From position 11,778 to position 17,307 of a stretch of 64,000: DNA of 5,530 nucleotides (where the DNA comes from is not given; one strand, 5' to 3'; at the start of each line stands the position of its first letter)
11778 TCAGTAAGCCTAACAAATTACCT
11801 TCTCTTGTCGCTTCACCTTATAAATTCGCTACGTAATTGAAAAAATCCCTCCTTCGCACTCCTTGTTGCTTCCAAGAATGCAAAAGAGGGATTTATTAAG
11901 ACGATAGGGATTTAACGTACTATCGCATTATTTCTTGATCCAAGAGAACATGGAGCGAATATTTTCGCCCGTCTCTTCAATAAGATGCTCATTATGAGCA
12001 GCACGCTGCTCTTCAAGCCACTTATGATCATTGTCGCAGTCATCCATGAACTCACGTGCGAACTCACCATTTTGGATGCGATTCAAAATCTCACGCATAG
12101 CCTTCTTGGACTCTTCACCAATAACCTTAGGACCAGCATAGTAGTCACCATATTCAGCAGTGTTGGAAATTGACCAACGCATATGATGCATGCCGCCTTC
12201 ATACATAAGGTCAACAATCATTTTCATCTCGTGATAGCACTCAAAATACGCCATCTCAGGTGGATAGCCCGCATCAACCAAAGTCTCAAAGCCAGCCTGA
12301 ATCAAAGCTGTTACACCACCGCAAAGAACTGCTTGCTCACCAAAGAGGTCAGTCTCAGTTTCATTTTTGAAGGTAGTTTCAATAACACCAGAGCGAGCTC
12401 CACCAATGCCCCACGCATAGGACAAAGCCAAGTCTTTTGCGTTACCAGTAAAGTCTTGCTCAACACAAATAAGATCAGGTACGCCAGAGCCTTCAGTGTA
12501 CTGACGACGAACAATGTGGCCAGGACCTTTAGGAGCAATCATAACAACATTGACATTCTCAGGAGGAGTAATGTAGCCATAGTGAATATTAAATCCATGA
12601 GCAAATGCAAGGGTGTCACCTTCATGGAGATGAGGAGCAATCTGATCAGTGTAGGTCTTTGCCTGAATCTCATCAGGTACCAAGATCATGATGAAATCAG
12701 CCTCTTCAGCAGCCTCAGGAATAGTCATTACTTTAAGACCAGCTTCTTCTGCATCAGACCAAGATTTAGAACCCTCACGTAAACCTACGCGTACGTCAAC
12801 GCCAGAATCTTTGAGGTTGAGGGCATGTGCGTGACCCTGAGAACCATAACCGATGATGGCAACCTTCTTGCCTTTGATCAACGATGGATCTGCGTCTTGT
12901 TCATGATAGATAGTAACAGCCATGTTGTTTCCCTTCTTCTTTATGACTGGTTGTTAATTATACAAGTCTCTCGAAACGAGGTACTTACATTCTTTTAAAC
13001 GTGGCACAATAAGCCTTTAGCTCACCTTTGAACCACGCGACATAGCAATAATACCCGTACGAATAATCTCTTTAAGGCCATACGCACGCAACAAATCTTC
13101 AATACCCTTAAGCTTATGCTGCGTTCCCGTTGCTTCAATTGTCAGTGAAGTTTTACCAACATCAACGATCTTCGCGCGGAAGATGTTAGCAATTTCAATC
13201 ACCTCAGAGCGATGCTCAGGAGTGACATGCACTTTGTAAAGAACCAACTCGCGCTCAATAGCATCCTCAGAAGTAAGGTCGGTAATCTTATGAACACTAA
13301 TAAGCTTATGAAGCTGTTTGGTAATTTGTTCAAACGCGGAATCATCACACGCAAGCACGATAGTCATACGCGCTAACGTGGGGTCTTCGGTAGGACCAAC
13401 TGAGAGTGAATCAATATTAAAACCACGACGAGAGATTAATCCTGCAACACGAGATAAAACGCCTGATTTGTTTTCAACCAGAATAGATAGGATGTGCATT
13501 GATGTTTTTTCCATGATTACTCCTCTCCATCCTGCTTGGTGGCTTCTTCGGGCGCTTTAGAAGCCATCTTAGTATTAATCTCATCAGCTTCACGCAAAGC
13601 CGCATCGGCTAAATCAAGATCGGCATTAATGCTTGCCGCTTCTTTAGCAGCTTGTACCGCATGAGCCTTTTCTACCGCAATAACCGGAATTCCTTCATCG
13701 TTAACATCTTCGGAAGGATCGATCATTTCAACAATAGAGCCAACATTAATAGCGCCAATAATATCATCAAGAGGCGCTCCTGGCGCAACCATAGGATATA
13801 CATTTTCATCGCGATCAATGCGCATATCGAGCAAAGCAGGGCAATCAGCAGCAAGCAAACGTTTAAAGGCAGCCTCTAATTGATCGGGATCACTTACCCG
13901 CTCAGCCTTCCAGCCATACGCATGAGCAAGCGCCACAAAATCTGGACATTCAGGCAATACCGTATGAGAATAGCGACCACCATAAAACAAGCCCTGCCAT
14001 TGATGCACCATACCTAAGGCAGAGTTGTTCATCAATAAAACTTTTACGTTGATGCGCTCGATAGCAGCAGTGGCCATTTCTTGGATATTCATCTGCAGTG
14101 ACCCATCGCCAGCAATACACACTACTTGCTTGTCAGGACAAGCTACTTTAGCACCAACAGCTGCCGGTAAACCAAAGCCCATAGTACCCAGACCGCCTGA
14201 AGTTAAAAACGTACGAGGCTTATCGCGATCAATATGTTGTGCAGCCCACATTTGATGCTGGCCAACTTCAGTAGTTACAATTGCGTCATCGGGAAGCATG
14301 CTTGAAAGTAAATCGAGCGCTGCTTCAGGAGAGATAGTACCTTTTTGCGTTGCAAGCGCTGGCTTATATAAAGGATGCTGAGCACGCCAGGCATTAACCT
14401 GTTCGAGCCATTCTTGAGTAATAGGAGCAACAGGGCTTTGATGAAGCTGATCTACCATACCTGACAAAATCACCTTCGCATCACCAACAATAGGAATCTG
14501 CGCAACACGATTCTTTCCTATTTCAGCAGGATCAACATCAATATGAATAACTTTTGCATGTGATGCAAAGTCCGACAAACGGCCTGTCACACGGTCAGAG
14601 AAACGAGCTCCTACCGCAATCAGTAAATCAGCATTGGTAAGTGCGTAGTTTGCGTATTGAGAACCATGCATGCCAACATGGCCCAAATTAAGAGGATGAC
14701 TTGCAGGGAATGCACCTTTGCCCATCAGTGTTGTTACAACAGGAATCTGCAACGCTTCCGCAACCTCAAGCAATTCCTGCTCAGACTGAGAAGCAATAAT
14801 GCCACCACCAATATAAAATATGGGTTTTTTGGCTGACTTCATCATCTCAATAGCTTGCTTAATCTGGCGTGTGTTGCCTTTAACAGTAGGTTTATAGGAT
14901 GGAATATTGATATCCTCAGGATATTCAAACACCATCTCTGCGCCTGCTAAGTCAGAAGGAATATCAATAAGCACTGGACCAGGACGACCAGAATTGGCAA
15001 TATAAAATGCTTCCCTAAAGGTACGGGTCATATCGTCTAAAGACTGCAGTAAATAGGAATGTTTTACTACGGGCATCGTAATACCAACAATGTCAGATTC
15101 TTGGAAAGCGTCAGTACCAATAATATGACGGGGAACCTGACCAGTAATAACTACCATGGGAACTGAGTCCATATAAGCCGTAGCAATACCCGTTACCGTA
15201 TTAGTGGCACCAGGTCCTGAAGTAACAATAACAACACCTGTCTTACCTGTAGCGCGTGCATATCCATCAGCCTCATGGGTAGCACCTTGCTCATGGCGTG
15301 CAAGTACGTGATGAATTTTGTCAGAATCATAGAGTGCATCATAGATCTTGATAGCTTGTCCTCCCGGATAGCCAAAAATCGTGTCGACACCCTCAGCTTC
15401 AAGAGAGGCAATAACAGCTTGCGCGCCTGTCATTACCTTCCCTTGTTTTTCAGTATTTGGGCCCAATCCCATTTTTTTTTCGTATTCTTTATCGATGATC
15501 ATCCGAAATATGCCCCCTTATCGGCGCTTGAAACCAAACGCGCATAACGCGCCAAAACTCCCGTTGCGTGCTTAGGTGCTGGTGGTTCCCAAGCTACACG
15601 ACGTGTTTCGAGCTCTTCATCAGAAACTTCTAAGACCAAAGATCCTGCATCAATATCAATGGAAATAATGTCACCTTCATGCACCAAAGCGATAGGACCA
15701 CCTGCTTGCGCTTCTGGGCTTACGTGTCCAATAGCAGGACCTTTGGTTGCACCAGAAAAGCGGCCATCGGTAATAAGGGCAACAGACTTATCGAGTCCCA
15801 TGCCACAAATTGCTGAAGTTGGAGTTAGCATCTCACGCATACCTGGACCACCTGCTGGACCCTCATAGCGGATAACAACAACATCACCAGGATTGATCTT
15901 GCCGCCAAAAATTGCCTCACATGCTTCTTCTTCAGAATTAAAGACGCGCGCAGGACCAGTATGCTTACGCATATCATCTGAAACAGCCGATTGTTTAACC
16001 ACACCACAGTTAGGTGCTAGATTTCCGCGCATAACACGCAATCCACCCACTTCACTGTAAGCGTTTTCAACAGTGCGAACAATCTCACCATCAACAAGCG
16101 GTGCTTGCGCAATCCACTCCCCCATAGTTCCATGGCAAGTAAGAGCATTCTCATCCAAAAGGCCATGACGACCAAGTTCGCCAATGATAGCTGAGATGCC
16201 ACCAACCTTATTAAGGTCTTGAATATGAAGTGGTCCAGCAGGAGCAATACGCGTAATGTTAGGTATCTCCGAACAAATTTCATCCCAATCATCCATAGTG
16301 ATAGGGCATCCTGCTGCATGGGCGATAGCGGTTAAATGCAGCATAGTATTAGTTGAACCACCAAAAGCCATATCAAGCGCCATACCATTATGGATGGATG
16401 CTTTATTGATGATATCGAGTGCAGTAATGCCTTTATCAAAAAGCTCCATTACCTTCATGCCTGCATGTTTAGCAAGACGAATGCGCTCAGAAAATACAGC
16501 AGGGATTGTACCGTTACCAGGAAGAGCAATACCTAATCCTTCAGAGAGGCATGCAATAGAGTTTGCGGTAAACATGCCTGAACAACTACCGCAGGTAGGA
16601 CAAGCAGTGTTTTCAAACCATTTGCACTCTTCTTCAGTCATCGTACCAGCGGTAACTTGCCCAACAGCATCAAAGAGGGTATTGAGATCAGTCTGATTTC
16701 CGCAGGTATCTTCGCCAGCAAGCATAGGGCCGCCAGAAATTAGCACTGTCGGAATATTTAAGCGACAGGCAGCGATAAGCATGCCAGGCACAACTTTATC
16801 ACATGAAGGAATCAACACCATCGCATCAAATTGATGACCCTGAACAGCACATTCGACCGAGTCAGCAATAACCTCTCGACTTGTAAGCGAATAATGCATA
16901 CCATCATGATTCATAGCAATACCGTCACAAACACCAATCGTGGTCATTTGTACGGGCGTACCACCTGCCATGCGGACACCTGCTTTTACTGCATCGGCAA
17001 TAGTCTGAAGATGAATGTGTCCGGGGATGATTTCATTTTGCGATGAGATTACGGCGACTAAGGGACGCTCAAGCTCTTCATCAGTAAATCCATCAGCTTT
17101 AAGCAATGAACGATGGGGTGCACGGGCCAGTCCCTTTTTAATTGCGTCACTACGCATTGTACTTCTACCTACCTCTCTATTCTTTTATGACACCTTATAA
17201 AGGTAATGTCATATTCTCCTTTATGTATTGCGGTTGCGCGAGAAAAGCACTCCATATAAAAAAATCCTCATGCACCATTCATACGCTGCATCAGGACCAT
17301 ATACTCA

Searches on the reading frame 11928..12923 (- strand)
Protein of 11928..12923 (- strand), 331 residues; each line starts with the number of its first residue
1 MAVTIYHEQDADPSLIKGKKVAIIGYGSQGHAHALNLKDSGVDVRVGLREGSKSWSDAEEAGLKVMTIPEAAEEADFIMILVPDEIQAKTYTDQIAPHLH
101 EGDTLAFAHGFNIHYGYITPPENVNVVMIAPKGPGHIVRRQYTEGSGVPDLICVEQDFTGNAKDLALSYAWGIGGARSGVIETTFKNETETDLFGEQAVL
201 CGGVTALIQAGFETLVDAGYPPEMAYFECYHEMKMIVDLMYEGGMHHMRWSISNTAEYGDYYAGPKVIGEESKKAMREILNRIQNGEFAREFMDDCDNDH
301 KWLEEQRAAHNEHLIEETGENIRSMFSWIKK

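Call 4: search_protein_families(library=pfam, proteins=[window:11928-12923:-])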
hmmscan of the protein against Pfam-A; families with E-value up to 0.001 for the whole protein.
window:11928-12923:- (331 aa): 5 families
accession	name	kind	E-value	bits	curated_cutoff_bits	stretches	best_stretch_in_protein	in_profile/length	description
PF07991.19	KARI_N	-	2e-78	262.1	20.6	1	16-179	2-165/165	Acetohydroxy acid isomeroreductase, NADPH-binding domain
PF01450.25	KARI_C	-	1.7e-62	210.5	29.1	1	185-328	1-144/144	Ketol-acid reductoisomerase, C-terminal domain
PF03446.21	NAD_binding_2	-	9.4e-08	32.7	21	1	20-105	1-89/161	NAD binding domain of 6-phosphogluconate dehydrogenase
PF02826.25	2-Hacid_dh_C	-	2e-07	31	25.1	1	12-85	30-102/178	D-isomer specific 2-hydroxyacid dehydrogenase, NAD binding domain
PF03807.23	F420_oxidored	-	5.4e-07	30.6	21.6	1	20-88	1-73/94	NADP oxidoreductase coenzyme F420-dependent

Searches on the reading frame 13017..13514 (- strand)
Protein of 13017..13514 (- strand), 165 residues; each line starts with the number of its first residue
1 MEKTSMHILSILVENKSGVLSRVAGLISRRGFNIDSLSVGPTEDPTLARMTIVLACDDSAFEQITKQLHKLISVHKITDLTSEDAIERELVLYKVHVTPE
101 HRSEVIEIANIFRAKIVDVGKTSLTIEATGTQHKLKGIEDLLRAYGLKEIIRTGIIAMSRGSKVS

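Call 4: search_protein_families(library=pfam, proteins=[window:13017-13514:-])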
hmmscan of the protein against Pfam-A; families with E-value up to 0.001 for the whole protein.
window:13017-13514:- (165 aa): 5 families
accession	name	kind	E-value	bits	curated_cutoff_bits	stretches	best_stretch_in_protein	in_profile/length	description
PF10369.15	ALS_ss_C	-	1.6e-29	102.2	23.2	1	88-161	1-74/74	Small subunit of acetolactate synthase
PF22629.2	ACT_AHAS_ss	-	6.6e-25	87.5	27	1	9-76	1-67/67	AHAS small subunit-like ACT domain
PF13710.12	ACT_5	-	7.3e-17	61.4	27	1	16-77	2-62/62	ACT domain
PF01842.31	ACT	-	1.5e-16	60.2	27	1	7-72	1-65/66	ACT domain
PF13291.12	ACT_4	-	9.8e-05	23.4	27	1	9-76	9-77/80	ACT domain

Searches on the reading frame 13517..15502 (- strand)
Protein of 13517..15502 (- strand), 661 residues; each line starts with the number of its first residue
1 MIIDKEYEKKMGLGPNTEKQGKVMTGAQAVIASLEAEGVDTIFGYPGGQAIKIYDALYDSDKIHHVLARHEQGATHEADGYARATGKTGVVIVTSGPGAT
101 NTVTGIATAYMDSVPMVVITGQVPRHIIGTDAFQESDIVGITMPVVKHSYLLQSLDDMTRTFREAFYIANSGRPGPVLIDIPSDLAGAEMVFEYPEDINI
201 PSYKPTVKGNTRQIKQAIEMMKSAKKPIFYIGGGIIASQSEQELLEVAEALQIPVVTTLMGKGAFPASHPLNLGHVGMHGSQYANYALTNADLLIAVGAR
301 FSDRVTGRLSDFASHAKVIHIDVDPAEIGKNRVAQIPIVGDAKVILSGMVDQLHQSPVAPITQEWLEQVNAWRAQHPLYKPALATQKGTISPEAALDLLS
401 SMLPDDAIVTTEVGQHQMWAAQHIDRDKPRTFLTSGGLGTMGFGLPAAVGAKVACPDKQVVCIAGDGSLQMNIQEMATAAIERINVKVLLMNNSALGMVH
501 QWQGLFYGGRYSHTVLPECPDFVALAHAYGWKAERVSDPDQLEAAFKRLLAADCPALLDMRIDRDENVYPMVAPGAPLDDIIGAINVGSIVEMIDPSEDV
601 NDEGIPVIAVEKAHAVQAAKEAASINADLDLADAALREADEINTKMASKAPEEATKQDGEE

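Call 4: search_protein_families(library=pfam, proteins=[window:13517-15502:-])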
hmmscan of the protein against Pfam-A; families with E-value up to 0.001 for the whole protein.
window:13517-15502:- (661 aa): 3 families
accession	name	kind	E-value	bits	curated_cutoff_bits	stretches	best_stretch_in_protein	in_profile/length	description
PF02775.26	TPP_enzyme_C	-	1.2e-54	184.6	21.9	1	413-559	2-150/151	Thiamine pyrophosphate enzyme, C-terminal TPP binding domain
PF00205.28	TPP_enzyme_M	-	2.1e-53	180.1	30.4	1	214-347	1-135/137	Thiamine pyrophosphate enzyme, central domain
PF02776.23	TPP_enzyme_N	-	8.9e-44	148.5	26.8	1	24-140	1-118/119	Thiamine pyrophosphate enzyme, N-terminal TPP binding domain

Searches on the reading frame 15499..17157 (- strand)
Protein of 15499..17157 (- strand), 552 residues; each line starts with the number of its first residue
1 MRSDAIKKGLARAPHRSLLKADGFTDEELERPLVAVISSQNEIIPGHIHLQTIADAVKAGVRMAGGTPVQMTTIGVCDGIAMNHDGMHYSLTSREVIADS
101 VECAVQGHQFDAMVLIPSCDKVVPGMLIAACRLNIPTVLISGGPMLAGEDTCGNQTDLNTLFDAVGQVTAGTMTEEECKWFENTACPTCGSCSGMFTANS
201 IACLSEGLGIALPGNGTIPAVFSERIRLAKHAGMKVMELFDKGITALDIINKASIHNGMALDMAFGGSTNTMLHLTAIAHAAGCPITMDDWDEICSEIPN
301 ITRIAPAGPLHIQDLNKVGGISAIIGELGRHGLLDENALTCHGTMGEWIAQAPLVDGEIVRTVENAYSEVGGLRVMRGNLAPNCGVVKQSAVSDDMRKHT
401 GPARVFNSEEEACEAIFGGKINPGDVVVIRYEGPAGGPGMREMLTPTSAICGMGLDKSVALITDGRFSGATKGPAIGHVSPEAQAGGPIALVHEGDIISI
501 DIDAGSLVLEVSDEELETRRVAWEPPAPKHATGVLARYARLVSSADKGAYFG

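Call 4: search_protein_families(library=pfam, proteins=[window:15499-17157:-])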
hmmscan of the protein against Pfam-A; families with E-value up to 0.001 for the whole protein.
window:15499-17157:- (552 aa): 2 families
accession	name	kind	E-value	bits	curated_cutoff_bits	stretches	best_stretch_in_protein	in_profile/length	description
PF00920.27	ILVD_EDD_N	-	1.3e-123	412.6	27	1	31-344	1-311/316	Dihydroxy-acid/6-phosphogluconate dehydratase N-terminal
PF24877.1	ILV_EDD_C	-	7.1e-80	267.4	27.7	1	358-549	1-191/191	Dihydroxy-acid/6-phosphogluconate dehydratase C-terminal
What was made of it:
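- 15499..17157 (-): ilvD (dihydroxy-acid dehydratase), first gene of the divergent operon. Call 4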
